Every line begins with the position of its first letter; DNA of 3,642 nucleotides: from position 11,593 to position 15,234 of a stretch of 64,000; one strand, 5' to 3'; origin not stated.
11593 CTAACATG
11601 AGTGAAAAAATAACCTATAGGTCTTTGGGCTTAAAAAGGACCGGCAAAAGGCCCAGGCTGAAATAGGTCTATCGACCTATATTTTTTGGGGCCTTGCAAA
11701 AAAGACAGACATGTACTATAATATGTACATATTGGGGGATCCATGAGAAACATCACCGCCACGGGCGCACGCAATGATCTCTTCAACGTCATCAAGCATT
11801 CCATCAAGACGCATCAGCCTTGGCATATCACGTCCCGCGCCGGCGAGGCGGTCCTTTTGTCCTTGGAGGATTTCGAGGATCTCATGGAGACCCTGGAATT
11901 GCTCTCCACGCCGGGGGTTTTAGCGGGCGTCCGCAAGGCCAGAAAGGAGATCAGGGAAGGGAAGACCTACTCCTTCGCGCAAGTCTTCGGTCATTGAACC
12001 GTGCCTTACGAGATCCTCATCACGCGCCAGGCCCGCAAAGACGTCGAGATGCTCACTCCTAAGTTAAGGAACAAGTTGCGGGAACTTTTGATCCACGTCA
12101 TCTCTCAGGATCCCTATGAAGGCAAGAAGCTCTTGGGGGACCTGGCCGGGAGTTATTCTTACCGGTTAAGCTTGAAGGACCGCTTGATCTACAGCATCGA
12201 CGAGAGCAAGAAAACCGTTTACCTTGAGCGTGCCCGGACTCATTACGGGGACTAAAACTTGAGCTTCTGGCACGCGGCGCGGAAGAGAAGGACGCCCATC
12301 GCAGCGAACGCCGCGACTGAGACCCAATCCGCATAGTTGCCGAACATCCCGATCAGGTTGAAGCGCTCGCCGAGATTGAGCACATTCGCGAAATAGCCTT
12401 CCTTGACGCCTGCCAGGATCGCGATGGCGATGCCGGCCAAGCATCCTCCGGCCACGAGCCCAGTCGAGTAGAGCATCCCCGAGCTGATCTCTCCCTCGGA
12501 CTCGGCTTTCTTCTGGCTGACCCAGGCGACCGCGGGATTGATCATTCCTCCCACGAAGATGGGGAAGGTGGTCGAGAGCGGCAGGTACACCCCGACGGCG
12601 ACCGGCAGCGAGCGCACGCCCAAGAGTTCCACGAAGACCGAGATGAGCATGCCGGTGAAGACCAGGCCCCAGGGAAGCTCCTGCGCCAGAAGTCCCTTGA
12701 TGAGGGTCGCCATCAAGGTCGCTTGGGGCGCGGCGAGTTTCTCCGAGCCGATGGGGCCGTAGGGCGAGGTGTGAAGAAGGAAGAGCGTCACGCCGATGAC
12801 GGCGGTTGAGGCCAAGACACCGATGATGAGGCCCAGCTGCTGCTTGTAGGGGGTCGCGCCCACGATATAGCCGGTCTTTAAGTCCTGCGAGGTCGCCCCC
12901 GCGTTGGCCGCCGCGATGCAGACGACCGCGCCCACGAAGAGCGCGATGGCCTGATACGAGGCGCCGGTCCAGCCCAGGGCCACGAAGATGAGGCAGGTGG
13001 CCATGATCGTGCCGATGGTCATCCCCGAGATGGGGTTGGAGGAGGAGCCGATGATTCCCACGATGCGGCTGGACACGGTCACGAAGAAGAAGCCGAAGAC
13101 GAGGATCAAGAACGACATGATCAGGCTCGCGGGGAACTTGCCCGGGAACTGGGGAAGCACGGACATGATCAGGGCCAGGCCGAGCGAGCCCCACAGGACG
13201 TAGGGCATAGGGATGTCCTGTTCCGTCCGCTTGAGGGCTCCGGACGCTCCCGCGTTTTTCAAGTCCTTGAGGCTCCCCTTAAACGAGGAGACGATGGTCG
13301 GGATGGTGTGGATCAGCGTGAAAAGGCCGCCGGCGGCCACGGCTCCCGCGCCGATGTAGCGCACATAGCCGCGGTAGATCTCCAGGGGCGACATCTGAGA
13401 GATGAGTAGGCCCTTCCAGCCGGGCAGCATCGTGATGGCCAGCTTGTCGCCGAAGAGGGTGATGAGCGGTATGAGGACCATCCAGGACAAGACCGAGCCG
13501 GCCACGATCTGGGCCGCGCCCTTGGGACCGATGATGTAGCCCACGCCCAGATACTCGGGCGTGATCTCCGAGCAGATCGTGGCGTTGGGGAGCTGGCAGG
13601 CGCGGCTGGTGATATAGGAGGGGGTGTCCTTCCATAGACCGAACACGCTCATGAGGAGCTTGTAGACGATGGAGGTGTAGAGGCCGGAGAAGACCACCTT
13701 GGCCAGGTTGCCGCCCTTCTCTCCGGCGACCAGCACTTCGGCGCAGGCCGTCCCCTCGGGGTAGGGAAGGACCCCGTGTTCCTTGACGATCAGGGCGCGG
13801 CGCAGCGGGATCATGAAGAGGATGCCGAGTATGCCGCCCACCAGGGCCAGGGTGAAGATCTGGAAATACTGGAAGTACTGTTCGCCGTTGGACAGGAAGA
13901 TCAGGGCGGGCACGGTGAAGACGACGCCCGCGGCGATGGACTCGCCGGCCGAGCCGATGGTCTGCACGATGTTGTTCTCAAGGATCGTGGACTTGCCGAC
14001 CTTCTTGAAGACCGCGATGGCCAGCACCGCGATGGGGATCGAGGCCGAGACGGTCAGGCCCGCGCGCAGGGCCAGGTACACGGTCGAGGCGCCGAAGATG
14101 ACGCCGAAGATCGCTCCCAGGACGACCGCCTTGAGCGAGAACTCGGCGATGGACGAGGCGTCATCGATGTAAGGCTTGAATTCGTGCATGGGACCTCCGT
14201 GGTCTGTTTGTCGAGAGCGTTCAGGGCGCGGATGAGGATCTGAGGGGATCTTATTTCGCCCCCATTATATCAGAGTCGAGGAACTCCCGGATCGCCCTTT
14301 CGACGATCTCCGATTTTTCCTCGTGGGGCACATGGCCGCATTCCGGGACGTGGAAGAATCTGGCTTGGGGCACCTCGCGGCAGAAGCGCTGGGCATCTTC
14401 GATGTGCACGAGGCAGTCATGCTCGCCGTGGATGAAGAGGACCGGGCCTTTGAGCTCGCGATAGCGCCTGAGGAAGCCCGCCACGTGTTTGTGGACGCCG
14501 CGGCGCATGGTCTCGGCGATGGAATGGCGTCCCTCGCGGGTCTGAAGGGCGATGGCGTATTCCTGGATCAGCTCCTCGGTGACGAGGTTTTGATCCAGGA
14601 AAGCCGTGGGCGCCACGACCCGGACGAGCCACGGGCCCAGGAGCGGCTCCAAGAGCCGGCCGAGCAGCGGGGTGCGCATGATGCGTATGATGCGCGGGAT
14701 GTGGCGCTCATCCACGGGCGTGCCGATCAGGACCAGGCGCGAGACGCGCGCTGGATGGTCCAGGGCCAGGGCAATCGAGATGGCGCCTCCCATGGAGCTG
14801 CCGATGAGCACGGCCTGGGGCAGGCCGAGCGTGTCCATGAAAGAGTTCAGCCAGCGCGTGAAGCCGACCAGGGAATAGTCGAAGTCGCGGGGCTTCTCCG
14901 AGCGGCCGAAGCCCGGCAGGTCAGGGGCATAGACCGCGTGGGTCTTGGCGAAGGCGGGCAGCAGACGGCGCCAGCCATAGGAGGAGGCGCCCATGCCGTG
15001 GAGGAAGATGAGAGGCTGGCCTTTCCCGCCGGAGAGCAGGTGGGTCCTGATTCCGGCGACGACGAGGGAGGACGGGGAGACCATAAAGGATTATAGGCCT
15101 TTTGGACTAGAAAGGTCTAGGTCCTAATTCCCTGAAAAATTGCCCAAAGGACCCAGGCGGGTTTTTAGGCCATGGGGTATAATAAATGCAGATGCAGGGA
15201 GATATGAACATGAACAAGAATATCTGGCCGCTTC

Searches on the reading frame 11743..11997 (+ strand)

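Call 49: search_protein_families(library=pfam, proteins=[window:11743-11997:+], max_evalue=0.01)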
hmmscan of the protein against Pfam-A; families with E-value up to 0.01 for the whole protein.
window:11743-11997:+ (84 aa): 1 family
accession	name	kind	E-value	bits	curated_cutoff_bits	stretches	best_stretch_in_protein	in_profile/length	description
PF02604.26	PhdYeFM_antitox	-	2.9e-13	49.8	29.8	1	1-71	1-72/74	Antitoxin Phd_YefM, type II toxin-antitoxin system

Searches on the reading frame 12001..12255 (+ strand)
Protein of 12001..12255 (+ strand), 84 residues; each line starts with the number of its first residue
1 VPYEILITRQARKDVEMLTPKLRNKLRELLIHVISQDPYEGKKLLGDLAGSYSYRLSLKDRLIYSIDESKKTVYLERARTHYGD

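Call 49: search_protein_families(library=pfam, proteins=[window:12001-12255:+], max_evalue=0.01)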
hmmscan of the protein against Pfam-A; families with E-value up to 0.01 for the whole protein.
window:12001-12255:+ (84 aa): 2 families
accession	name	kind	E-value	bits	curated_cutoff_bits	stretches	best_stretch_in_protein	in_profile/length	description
PF15781.12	ParE-like_toxin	-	2.3e-08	34.3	28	1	5-81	1-79/87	ParE-like toxin of type II bacterial toxin-antitoxin system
PF06769.20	YoeB_toxin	-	4.2e-06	27.1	27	1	25-82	22-80/80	YoeB-like toxin of bacterial type II toxin-antitoxin system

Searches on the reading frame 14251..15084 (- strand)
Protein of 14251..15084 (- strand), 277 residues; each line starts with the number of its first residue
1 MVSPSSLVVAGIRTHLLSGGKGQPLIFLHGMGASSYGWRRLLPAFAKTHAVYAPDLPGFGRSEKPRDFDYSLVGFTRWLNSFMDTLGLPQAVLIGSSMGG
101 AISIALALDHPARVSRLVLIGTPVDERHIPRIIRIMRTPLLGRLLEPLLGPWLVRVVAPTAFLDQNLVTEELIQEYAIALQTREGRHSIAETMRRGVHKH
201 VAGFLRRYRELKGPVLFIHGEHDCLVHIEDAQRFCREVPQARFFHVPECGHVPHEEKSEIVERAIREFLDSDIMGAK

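Call 8: search_protein_families(library=pfam, proteins=[window:14251-15084:-])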
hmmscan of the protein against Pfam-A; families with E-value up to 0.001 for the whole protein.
window:14251-15084:- (277 aa): 6 families
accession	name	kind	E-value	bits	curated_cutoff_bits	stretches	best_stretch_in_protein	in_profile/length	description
PF00561.26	Abhydrolase_1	-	1.6e-40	139.7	25.8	1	24-257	2-244/245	alpha/beta hydrolase fold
PF12697.13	Abhydrolase_6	-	3.4e-28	100.2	26.3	1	25-261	1-214/217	Alpha/beta hydrolase family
PF12146.15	Hydrolase_4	-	1.6e-21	77.2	27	1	25-257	7-238/239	Serine aminopeptidase, S33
PF07819.20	PGAP1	-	0.00021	21.5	24.3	0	91-127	93-132/233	PGAP1-like alpha/beta domain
PF00756.26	Esterase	-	0.00049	20.4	22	1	80-121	107-147/251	Putative esterase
PF02230.22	Abhydrolase_2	-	0.00068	20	23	0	24-43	16-35/217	Phospholipase/Carboxylesterase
